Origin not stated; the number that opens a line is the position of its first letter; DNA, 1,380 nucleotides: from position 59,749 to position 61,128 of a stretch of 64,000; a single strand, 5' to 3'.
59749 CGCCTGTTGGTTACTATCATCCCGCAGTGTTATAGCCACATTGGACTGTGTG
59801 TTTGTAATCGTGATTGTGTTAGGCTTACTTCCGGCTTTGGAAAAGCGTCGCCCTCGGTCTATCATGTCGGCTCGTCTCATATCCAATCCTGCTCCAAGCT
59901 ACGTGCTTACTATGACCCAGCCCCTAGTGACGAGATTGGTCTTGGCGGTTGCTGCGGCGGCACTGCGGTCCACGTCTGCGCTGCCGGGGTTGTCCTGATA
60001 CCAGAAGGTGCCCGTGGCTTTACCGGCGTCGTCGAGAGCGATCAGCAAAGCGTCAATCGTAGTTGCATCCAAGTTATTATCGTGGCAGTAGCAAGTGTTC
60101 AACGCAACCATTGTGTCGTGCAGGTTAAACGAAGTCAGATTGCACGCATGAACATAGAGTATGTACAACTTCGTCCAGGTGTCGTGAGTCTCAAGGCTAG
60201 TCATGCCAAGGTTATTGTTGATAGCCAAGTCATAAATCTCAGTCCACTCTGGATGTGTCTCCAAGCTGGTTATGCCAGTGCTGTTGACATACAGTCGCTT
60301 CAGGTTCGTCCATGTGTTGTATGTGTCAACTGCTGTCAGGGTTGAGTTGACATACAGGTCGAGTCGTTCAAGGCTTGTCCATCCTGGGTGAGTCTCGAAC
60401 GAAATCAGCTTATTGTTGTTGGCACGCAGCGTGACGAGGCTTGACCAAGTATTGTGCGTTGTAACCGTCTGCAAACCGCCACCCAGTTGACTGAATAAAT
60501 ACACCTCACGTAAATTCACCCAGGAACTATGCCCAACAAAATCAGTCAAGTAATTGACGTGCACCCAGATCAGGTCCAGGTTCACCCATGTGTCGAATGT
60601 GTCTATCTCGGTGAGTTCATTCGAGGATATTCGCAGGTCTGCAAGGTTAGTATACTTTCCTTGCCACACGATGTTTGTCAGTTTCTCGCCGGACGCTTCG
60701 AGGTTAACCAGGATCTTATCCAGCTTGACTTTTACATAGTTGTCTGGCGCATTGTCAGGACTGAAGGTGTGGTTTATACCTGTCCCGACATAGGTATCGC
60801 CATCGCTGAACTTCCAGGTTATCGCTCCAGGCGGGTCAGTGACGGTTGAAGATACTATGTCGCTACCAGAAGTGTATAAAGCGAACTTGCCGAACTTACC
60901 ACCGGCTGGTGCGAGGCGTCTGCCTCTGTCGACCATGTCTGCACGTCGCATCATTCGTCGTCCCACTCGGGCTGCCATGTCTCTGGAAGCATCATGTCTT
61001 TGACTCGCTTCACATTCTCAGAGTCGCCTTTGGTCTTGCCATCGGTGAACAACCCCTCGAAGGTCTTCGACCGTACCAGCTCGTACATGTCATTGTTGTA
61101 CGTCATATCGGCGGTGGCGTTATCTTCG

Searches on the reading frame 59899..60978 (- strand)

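Call 30: search_protein_families(library=pfam, proteins=[window:59899-60978:-], max_evalue=0.001)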
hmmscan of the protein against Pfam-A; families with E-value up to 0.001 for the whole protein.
window:59899-60978:- (359 aa): 1 family
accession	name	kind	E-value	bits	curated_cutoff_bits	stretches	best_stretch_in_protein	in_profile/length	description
PF12799.13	LRR_4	-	5e-10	39.7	27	1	201-241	1-41/44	Leucine Rich repeats (2 copies)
